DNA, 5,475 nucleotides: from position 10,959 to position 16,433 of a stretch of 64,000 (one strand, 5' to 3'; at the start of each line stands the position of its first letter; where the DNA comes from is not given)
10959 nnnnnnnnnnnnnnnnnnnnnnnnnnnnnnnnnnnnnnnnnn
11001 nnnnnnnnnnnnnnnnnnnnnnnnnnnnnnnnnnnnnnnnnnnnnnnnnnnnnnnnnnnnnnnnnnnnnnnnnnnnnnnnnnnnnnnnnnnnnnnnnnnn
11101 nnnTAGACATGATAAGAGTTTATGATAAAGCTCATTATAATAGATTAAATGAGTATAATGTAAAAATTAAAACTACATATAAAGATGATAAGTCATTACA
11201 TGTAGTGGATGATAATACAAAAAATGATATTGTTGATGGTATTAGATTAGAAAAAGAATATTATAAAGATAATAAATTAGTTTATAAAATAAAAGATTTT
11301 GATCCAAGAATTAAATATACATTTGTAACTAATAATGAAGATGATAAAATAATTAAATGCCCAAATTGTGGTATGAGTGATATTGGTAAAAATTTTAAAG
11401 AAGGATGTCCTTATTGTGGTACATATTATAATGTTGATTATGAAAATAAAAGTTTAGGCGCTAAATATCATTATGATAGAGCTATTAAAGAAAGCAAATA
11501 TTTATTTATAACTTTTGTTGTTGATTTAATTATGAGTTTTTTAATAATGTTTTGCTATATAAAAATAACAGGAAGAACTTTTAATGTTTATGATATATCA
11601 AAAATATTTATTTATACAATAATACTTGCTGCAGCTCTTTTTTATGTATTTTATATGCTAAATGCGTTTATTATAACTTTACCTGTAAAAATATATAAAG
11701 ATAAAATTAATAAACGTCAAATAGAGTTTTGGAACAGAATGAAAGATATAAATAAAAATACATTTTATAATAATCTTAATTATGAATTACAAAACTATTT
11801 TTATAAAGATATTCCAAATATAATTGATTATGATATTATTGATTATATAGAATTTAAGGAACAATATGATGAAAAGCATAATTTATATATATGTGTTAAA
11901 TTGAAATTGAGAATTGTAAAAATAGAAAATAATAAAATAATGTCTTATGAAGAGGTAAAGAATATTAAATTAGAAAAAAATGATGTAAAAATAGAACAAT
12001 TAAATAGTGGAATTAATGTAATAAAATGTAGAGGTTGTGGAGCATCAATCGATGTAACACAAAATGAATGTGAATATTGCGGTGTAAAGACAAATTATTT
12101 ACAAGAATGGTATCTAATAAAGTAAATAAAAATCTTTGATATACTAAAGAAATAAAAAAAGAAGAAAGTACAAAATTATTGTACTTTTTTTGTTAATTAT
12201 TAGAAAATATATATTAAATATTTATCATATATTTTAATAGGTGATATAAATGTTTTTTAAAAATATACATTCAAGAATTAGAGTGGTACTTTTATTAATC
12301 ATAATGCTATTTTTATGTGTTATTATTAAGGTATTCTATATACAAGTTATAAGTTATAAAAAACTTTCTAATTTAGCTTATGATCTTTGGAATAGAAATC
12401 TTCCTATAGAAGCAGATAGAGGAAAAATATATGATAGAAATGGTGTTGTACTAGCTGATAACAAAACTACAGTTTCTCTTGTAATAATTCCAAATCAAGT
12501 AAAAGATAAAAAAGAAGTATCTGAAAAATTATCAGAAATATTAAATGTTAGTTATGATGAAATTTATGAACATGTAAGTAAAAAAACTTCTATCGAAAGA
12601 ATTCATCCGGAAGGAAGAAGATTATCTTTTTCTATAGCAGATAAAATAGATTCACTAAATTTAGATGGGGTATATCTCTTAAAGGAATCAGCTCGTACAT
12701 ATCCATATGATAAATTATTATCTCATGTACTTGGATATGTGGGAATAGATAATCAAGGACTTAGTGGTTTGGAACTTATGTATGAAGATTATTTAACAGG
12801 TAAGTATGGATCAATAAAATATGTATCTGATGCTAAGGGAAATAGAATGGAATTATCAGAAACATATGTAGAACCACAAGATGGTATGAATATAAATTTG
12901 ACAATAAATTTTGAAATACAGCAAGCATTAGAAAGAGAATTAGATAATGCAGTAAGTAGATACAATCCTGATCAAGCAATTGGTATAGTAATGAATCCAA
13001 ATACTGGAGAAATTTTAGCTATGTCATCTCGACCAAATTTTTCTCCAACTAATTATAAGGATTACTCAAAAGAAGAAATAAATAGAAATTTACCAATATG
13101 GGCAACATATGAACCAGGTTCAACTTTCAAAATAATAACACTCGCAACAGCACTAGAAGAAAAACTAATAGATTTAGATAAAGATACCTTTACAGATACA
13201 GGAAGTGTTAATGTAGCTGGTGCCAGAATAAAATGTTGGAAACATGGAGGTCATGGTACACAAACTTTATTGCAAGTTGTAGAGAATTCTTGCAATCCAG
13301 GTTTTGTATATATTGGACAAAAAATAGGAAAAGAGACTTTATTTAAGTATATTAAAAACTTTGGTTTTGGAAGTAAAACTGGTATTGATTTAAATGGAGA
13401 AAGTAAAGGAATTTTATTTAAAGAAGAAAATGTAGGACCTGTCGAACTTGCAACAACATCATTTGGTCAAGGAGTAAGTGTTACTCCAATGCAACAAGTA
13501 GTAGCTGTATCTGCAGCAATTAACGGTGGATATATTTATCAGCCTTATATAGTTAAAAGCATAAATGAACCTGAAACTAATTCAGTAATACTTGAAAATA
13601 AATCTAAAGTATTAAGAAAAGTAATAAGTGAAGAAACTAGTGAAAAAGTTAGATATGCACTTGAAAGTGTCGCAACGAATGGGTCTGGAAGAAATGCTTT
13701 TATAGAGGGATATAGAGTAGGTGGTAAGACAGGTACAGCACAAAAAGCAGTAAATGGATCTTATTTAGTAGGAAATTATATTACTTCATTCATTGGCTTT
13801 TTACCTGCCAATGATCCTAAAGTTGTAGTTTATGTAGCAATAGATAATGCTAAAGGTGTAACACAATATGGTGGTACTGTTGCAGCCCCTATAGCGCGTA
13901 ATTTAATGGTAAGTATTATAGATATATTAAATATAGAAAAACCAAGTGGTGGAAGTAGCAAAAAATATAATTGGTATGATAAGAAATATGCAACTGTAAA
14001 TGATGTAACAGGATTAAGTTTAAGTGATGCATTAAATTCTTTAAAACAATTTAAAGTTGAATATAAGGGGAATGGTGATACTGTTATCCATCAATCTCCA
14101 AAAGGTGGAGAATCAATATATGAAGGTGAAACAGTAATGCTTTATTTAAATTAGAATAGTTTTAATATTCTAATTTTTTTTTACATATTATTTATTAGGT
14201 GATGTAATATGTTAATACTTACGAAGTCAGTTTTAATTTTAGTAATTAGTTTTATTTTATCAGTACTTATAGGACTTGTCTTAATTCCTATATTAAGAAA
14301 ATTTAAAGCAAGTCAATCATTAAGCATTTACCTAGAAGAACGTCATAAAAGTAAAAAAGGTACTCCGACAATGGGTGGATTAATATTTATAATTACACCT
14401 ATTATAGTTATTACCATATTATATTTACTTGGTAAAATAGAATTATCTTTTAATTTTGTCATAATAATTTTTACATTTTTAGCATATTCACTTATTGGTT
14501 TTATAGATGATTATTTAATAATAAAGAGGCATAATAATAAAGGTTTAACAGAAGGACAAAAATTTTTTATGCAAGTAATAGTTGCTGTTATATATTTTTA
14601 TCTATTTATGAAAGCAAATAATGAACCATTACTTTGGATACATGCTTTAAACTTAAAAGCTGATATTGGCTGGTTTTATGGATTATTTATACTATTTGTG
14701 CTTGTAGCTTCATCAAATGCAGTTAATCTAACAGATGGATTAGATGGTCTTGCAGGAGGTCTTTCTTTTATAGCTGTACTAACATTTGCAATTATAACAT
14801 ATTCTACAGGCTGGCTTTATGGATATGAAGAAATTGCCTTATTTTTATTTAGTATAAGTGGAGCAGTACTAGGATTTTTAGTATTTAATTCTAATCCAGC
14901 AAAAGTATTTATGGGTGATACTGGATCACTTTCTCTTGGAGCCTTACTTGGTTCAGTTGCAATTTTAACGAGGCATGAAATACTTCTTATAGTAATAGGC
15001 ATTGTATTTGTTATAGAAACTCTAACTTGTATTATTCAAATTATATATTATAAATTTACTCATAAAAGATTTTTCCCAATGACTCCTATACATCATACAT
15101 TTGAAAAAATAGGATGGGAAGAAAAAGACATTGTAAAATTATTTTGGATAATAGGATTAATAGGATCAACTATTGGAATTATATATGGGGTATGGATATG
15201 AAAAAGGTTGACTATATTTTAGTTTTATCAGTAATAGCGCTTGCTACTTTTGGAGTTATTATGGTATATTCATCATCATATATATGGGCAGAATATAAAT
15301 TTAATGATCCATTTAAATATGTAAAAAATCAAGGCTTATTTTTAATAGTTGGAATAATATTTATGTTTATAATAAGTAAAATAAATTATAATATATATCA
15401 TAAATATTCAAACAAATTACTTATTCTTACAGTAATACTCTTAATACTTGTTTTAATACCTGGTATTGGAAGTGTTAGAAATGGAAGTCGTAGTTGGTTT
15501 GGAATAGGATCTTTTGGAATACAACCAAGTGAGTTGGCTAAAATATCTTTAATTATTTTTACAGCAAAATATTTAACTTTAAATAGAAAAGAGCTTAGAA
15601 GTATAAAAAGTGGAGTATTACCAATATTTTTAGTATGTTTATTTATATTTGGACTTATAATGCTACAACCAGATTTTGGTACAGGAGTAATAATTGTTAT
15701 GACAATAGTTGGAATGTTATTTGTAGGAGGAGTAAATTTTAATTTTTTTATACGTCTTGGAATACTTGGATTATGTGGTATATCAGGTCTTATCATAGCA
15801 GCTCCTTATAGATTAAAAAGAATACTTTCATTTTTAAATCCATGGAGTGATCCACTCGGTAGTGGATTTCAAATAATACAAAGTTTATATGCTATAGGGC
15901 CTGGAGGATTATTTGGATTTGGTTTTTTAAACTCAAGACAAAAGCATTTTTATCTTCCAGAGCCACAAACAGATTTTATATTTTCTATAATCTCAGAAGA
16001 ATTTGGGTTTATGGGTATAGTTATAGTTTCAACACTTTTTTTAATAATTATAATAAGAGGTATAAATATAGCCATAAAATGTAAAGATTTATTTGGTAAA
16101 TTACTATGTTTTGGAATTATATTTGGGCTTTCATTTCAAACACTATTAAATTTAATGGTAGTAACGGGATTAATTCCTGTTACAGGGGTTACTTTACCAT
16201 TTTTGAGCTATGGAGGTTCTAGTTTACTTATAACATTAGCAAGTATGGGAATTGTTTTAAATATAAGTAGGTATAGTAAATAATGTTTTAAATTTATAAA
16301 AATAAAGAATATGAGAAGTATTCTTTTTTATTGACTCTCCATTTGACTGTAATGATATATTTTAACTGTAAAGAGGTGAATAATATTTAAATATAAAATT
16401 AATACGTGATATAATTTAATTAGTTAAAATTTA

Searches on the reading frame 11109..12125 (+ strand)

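Call 47: search_protein_families(library=pfam, proteins=[window:11109-12125:+], max_evalue=0.001)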
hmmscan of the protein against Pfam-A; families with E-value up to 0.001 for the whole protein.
window:11109-12125:+ (338 aa): 2 families
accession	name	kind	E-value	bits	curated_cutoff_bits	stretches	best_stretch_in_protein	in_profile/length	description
PF12773.13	DZR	-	0.00022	21.8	27.3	0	303-325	23-45/45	Double zinc ribbon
PF23458.2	DUF7130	-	0.00091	19.5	35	0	81-105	53-78/89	Domain of unknown function (DUF7130)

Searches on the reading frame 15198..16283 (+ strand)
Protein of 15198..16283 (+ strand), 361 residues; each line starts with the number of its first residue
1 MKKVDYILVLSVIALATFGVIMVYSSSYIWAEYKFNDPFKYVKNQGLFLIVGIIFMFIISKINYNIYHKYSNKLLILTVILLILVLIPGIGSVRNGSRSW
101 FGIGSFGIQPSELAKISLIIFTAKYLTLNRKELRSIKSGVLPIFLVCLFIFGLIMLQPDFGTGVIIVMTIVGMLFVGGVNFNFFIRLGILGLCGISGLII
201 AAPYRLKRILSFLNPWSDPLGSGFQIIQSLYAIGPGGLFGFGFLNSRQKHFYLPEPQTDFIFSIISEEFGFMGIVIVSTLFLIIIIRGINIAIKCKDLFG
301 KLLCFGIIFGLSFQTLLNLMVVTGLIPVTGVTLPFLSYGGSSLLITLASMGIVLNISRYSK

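Call 79: find_encoding_contigs(protein=window:15198-16283:+, flank=3500, max_places=8)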
Protein window:15198-16283:+ (361 aa): 22 contigs read that carry it; 8 places shown.
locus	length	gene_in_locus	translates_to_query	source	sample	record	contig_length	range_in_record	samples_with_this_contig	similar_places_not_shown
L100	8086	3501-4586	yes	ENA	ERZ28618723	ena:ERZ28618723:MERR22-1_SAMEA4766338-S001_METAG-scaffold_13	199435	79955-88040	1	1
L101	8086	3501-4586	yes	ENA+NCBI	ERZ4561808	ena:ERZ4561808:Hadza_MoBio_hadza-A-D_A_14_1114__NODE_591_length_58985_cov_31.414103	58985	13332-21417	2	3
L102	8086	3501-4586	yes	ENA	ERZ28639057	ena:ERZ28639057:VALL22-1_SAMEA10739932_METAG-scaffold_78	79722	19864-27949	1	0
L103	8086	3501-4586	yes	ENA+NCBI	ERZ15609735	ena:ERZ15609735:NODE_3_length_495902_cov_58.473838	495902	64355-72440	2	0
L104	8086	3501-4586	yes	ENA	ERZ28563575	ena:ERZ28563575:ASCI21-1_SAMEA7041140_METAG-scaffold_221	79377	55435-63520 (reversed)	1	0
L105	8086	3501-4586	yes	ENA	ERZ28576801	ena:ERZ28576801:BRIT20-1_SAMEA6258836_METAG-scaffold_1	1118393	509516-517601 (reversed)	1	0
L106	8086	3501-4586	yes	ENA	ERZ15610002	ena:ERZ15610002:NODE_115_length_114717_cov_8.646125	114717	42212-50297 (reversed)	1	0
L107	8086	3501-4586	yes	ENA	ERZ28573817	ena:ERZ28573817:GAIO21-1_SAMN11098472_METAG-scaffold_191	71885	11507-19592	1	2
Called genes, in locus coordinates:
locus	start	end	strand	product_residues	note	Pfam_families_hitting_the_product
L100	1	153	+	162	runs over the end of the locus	-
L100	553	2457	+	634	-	PF03717:PBP_dimer, PF00905:Transpeptidase, PF03793:PASTA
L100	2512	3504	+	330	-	PF10555:MraY_sig1 (faint), PF00953:Glycos_transf_4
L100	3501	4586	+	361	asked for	PF01098:FTSW_RODA_SPOVE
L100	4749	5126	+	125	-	PF00376:MerR, PF13411:MerR_1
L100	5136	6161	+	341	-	PF02534:T4SS-DNA_transf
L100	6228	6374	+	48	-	-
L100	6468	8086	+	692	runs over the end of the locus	PF27449:LtaS_N, PF00884:Sulfatase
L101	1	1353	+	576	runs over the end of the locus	PF00239:Resolvase, PF07508:Recombinase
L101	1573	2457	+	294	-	PF00905:Transpeptidase, PF03793:PASTA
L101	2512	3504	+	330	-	PF10555:MraY_sig1 (faint), PF00953:Glycos_transf_4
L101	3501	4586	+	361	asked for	PF01098:FTSW_RODA_SPOVE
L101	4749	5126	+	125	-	PF00376:MerR, PF13411:MerR_1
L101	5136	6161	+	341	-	PF02534:T4SS-DNA_transf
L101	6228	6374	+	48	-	-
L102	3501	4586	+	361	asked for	PF01098:FTSW_RODA_SPOVE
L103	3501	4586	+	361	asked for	PF01098:FTSW_RODA_SPOVE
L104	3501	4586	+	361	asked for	PF01098:FTSW_RODA_SPOVE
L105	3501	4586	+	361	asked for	PF01098:FTSW_RODA_SPOVE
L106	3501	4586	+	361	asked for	PF01098:FTSW_RODA_SPOVE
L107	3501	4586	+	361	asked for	PF01098:FTSW_RODA_SPOVE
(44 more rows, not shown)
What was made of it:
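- The module is present in all 22 contigs read that carry the identical FtsW (call 79).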
